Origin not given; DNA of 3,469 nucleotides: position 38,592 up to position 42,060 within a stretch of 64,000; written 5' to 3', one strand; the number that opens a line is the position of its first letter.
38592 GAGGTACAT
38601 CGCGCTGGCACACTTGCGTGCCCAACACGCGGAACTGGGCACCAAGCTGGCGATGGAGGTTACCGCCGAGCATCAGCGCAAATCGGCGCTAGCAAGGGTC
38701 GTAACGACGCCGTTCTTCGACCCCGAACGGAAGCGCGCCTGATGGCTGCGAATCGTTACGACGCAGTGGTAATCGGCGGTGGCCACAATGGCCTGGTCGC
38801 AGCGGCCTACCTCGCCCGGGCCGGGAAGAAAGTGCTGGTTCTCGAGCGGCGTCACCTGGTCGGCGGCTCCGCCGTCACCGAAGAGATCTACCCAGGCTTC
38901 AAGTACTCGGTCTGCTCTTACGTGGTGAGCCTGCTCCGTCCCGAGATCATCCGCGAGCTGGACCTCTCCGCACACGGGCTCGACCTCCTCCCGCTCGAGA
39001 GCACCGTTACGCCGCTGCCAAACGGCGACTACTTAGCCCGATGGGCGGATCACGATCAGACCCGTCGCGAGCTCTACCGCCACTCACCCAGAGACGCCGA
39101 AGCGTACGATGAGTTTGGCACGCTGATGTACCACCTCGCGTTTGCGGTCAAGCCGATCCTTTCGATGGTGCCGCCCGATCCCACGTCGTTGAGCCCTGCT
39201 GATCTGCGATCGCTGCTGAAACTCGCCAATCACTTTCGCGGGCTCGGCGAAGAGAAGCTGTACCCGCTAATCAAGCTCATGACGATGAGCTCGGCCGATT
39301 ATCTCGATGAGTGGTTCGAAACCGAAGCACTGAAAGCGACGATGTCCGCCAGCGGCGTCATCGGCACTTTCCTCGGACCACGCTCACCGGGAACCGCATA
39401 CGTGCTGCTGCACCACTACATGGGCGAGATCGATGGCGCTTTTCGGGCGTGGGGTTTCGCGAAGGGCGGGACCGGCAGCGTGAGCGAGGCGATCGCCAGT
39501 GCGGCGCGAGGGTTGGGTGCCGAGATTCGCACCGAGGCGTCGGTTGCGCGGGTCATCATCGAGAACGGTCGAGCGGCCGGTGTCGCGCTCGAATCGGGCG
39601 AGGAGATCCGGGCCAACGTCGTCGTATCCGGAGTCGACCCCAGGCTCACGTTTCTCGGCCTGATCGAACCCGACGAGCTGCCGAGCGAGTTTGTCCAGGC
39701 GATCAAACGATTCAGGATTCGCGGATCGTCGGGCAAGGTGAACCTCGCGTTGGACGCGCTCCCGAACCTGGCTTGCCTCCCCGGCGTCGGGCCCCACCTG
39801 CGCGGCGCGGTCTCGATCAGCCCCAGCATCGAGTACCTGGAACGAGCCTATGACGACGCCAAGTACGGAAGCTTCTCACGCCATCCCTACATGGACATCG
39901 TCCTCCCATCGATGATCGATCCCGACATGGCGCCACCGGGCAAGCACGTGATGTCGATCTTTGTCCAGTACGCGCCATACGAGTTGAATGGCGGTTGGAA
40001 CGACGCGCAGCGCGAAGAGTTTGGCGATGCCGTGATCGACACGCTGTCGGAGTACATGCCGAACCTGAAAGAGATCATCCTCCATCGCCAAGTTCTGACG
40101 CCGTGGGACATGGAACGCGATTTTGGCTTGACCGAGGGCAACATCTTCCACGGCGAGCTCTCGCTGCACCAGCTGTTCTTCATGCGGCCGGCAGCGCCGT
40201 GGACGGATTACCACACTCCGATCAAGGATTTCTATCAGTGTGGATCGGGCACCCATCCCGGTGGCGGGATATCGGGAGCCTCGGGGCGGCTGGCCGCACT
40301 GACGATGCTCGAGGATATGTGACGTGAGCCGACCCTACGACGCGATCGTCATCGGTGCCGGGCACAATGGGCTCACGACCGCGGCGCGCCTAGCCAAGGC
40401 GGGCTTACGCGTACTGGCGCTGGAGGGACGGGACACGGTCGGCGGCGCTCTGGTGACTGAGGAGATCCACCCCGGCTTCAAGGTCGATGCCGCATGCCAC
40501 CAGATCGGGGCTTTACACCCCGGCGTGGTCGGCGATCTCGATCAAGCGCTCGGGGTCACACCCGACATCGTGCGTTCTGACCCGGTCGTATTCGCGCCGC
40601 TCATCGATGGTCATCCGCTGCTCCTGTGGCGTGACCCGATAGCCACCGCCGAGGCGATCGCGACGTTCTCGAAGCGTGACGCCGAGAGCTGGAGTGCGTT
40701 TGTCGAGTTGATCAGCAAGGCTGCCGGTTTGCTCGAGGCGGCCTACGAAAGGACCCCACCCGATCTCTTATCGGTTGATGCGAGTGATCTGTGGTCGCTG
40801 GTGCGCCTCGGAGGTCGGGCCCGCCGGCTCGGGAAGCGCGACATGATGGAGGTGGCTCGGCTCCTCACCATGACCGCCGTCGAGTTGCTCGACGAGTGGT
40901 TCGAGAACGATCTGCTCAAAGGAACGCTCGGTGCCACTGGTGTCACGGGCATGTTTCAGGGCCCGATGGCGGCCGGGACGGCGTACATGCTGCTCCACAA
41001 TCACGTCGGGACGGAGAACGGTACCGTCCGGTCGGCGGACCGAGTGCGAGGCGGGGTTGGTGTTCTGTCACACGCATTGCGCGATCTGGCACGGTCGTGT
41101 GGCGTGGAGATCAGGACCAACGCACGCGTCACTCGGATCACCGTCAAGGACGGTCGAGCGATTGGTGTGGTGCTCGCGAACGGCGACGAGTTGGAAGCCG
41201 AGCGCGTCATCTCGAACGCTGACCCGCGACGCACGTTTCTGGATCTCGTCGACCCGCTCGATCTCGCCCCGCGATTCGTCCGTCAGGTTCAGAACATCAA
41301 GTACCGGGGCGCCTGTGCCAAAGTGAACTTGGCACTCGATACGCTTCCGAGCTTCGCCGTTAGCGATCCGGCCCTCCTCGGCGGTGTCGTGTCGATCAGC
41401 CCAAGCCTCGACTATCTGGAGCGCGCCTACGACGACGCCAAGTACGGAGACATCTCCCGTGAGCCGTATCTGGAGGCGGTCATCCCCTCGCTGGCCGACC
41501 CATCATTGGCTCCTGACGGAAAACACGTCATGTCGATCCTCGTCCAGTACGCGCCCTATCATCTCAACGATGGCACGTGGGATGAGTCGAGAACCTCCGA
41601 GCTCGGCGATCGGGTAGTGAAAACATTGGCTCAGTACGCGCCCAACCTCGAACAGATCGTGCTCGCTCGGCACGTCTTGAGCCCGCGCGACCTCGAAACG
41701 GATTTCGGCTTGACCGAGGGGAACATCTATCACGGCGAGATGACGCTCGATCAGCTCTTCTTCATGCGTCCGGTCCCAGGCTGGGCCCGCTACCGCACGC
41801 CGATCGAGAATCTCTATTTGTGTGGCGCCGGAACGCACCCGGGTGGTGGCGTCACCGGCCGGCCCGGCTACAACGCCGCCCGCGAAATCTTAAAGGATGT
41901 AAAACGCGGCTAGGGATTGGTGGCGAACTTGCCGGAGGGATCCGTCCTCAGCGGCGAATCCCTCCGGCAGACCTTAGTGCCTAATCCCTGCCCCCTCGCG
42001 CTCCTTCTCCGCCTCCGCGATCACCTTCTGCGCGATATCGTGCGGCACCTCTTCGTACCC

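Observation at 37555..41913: GcvT-family folate protein coupled to two PYROXD2/CrtI-like flavoproteins: candidate uncharacterised amine N-demethylase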

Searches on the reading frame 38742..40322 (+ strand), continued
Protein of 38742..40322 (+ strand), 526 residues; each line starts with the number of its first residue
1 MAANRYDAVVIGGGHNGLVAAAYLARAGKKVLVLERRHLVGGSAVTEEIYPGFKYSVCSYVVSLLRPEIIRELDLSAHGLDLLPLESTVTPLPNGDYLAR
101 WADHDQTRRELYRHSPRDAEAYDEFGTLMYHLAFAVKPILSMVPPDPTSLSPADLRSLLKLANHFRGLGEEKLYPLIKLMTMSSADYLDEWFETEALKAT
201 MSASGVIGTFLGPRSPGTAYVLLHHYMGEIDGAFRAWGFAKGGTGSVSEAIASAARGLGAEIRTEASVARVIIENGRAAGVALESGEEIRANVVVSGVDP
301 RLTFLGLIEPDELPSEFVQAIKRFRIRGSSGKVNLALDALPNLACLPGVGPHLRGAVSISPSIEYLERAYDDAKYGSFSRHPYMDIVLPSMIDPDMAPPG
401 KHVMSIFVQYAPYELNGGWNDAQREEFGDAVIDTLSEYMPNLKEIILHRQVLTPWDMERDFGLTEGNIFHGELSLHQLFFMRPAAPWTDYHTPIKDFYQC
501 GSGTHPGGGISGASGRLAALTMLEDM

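Call 104: get_annotated_region(hit=H7, flank=9000)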
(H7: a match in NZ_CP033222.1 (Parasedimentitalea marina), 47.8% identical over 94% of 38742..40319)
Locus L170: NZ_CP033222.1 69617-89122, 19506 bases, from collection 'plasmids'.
description: Parasedimentitalea marina strain W43 plasmid pW43C, complete sequence
organism: Parasedimentitalea marina (NCBI taxid 2483033)
taxonomy: Bacteria; Pseudomonadota; Alphaproteobacteria; Rhodobacterales; Paracoccaceae; Parasedimentitalea; Parasedimentitalea marina
host: -; source: Cell culture,deep seawater; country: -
typing (MOB-suite, as given by PLSDB): non-mobilizable; replicon rep_cluster_508
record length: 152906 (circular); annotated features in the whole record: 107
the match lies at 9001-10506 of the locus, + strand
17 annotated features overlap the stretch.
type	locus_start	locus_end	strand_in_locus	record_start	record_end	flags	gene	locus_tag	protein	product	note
CDS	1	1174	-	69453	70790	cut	-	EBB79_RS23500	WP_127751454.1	aspartate aminotransferase family protein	-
CDS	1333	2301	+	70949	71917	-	-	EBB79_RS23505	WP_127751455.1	LysR family transcriptional regulator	GO:0006355 - regulation of DNA-templated transcription [Evidence IEA]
CDS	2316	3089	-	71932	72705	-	-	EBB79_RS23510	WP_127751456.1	amino acid ABC transporter ATP-binding protein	-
CDS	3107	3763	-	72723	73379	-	-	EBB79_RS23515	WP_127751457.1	amino acid ABC transporter permease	GO:0006865 - amino acid transport [Evidence IEA]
CDS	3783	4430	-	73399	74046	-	-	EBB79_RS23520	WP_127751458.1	amino acid ABC transporter permease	GO:0006865 - amino acid transport [Evidence IEA]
CDS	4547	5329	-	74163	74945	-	-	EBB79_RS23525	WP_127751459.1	transporter substrate-binding domain-containing protein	-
CDS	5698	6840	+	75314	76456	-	-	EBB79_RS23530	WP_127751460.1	SRPBCC family protein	GO:0044237 - cellular metabolic process [Evidence IEA]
CDS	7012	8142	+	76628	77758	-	-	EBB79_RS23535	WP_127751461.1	SRPBCC family protein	GO:0044237 - cellular metabolic process [Evidence IEA]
CDS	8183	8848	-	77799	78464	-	-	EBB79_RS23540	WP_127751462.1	TetR/AcrR family transcriptional regulator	-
CDS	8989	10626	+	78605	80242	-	-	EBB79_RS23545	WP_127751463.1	NAD(P)/FAD-dependent oxidoreductase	-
CDS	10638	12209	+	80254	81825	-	-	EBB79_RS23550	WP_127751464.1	NAD(P)/FAD-dependent oxidoreductase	-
CDS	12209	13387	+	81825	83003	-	-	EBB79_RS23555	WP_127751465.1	aminomethyltransferase family protein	-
CDS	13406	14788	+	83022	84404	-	-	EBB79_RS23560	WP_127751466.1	aminotransferase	-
CDS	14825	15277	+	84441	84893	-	-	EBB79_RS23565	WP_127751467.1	GNAT family N-acetyltransferase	-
CDS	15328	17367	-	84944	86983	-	-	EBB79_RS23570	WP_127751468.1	FAD-dependent oxidoreductase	-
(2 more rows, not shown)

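Call 105: get_annotated_region(hit=H3, flank=9000)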
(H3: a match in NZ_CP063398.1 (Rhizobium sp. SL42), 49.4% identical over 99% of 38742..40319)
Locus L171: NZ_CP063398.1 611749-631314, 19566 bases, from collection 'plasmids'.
description: Rhizobium sp. SL42 plasmid unnamed1, complete sequence
organism: Rhizobium sp. SL42 (NCBI taxid 2806346)
taxonomy: Bacteria; Pseudomonadota; Alphaproteobacteria; Hyphomicrobiales; Rhizobiaceae; Rhizobium; Rhizobium sp. SL42
host: -; source: Amphicarpaea bracteata,Whole organism,root nodules; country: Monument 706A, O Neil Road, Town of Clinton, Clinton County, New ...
typing (MOB-suite, as given by PLSDB): non-mobilizable
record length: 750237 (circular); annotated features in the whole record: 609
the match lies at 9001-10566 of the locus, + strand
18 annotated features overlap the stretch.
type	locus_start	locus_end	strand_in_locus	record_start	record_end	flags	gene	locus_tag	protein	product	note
CDS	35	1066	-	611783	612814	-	-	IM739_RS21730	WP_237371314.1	LacI family DNA-binding transcriptional regulator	-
CDS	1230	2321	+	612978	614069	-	-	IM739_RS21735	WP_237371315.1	fatty acid desaturase family protein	-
CDS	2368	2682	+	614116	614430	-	-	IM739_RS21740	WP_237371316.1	MocE family 2Fe-2S type ferredoxin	-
CDS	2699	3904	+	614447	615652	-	-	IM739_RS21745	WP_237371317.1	FAD-dependent oxidoreductase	-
CDS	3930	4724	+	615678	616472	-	-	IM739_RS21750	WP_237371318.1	3-methyl-2-oxobutanoate hydroxymethyltransferase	GO:0015940 - pantothenate biosynthetic process [Evidence IEA]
CDS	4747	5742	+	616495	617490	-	iolG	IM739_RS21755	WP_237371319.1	inositol 2-dehydrogenase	GO:0019310 - inositol catabolic process [Evidence IEA]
CDS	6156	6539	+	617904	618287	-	-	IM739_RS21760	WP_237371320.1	hypothetical protein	-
CDS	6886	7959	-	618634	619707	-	-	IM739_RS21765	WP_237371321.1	extracellular solute-binding protein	-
CDS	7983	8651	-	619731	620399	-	-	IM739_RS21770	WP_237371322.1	TetR/AcrR family transcriptional regulator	-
CDS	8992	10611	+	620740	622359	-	-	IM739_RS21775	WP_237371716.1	NAD(P)/FAD-dependent oxidoreductase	-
CDS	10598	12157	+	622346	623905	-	-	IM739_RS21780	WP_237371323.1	NAD(P)/FAD-dependent oxidoreductase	-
CDS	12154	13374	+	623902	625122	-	-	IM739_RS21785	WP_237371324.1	aminomethyltransferase family protein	-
CDS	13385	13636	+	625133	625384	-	-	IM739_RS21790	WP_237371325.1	hypothetical protein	-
CDS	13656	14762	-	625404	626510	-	-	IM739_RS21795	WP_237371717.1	ABC transporter ATP-binding protein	-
CDS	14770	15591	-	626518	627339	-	-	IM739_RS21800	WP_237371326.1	ABC transporter permease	GO:0055085 - transmembrane transport [Evidence IEA]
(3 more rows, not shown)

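Call 106: get_annotated_region(hit=H10, flank=8000)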
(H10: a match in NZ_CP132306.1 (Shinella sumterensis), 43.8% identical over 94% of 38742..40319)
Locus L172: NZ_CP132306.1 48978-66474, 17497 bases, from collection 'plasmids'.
description: Shinella sumterensis strain 1760953 plasmid unnamed4, complete sequence
organism: Shinella sumterensis (NCBI taxid 1967501)
taxonomy: Bacteria; Pseudomonadota; Alphaproteobacteria; Hyphomicrobiales; Rhizobiaceae; Shinella; Shinella sumterensis
host: -; source: Homo sapiens; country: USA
typing (MOB-suite, as given by PLSDB): non-mobilizable; replicon rep_cluster_497
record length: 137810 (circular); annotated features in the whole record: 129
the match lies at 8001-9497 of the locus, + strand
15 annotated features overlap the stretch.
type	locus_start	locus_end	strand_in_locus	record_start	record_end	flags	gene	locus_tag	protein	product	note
CDS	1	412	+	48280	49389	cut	-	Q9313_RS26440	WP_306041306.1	ABC transporter substrate-binding protein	-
CDS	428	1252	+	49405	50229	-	-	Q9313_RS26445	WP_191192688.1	ABC transporter permease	GO:0055085 - transmembrane transport [Evidence IEA]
CDS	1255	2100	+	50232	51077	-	-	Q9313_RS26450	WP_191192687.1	ABC transporter permease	GO:0055085 - transmembrane transport [Evidence IEA]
CDS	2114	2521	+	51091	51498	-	-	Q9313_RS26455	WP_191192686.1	cupin domain-containing protein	-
CDS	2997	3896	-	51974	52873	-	-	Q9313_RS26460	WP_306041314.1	LysR substrate-binding domain-containing protein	-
CDS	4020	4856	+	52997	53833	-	-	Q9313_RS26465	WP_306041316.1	enoyl-CoA hydratase-related protein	-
CDS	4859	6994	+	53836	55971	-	-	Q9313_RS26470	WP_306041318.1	acetate--CoA ligase family protein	-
CDS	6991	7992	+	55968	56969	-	-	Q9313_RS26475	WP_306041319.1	3-hydroxyacyl-CoA dehydrogenase NAD-binding domain-containing protein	GO:0006631 - fatty acid metabolic process [Evidence IEA]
CDS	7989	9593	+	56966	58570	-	-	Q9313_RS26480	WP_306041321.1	NAD(P)/FAD-dependent oxidoreductase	-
CDS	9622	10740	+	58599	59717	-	gcvT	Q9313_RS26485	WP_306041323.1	glycine cleavage system aminomethyltransferase GcvT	GO:0019464 - glycine decarboxylation via glycine cleavage system [Evidence IEA]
CDS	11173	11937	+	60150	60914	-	-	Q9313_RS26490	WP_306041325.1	class II aldolase/adducin family protein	-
CDS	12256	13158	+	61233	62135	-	-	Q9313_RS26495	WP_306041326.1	3-keto-5-aminohexanoate cleavage protein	-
CDS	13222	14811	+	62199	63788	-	-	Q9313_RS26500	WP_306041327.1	ABC transporter substrate-binding protein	-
CDS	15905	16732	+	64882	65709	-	-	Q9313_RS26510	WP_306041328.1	ABC transporter permease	-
CDS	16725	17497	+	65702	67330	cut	-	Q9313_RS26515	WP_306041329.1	ABC transporter ATP-binding protein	-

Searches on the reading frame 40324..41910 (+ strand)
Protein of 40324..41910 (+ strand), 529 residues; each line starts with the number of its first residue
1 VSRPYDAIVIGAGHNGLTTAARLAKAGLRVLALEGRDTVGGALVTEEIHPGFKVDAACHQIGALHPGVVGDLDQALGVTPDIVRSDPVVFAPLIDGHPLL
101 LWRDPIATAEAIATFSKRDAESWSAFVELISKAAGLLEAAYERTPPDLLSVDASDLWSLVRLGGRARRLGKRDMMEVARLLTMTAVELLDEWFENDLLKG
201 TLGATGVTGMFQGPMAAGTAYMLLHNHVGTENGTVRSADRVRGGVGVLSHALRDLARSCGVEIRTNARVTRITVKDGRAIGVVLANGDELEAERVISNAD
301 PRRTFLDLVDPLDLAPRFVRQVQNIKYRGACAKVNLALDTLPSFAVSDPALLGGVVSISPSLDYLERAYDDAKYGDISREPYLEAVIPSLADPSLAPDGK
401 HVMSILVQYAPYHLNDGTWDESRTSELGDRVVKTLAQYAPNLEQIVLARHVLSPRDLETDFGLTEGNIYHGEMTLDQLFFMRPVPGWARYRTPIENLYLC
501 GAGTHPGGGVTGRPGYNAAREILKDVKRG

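Call 9: search_protein_families(library=pfam, proteins=[window:40324-41910:+], max_evalue=0.01)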
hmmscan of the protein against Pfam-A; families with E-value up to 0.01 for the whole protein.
window:40324-41910:+ (529 aa): 11 families
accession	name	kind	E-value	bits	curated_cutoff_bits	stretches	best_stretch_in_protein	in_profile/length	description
PF01593.30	Amino_oxidase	-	1.5e-24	87.6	19.8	1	16-522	3-442/443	Flavin containing amine oxidoreductase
PF13450.12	NAD_binding_8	-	5.1e-10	39.9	21.9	1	9-60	1-51/68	NAD(P)-binding Rossmann-like domain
PF01266.30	DAO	-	1.3e-08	35.3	27.9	1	6-42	1-38/353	FAD dependent oxidoreductase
PF07992.20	Pyr_redox_2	-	1.5e-07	31.6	26.1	1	5-44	1-41/291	Pyridine nucleotide-disulphide oxidoreductase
PF00890.30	FAD_binding_2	-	1.8e-06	27.9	20.4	1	6-44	1-39/414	FAD binding domain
PF03486.20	HI0933_like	-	8.3e-06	25.9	50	1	6-40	2-36/244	HI0933-like protein Rossmann domain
PF00070.33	Pyr_redox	-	0.00015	22.7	22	0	249-285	43-80/82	Pyridine nucleotide-disulphide oxidoreductase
PF01134.28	GIDA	-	0.0002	21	22.1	1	6-33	1-28/391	Glucose inhibited division protein A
PF01946.23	Thi4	-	0.00036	20.3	26.2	1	6-42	19-56/235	Thi4 family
PF12831.13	FAD_oxidored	-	0.001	18.9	27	1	6-47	1-42/416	FAD dependent oxidoreductase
PF05834.18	Lycopene_cycl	-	0.0026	17.3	23.4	0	6-38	1-35/380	Lycopene cyclase protein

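Call 10: search_protein_families(library=ncbifam, proteins=[window:40324-41910:+], max_evalue=0.01)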
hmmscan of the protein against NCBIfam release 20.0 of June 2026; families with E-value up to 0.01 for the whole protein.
window:40324-41910:+ (529 aa): 76 families (the best 25 are shown)
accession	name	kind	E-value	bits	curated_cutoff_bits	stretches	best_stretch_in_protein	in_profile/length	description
NF045689.1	BCarotKetCrtO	equivalog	5e-99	332.4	1000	1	4-525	3-538/563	beta-carotene ketolase CrtO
TIGR02734.1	crtI_fam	subfamily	2.1e-39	135.6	238.1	1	7-511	1-475/504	phytoene desaturase family protein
NF045637.1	carotdesatCrtDProt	equivalog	6.3e-33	114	580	2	8-302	2-278/485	1-hydroxycarotenoid 3,4-desaturase CrtD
NF058655.1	CrtID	equivalog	4e-27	95.2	640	3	366-510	333-467/478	bifunctional phytoene desaturase/3,4-desaturase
TIGR02730.1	carot_isom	equivalog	1.4e-25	90.1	586.9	2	241-511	224-475/493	carotenoid isomerase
TIGR02733.1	desat_CrtD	equivalog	6.7e-18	64.6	549.7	2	7-106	4-105/492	C-3',4' desaturase CrtD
NF042421.1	hydcarot_desat_CrtD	equivalog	1.5e-15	56.7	500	3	242-312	220-289/487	1-hydroxycarotenoid 3,4-desaturase CrtD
NF005560.0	PRK07233.1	equivalog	7e-13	48.2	252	2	241-340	194-290/435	hypothetical protein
NF005547.0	PRK07208.1-3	equivalog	2.2e-11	43.2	380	2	6-69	6-68/465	hypothetical protein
NF005548.0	PRK07208.1-4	equivalog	2.8e-09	36.1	389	1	7-60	6-58/488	hypothetical protein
TIGR02032.1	GG-red-SF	subfamily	6.5e-08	32.6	158.8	1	5-39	1-35/297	geranylgeranyl reductase family protein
NF005545.0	PRK07208.1-1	equivalog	1.9e-07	29.9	451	1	4-63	7-66/504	hypothetical protein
TIGR03467.1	HpnE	equivalog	2.5e-07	30.4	283.05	1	8-42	2-36/430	hydroxysqualene dehydroxylase HpnE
NF008425.0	PRK11259.1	equivalog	4e-07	29.3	257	1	2-34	2-34/377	N-methyl-L-tryptophan oxidase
NF004992.0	PRK06370.1-4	equivalog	4.4e-07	28.7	629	1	2-51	2-50/459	FAD-containing oxidoreductase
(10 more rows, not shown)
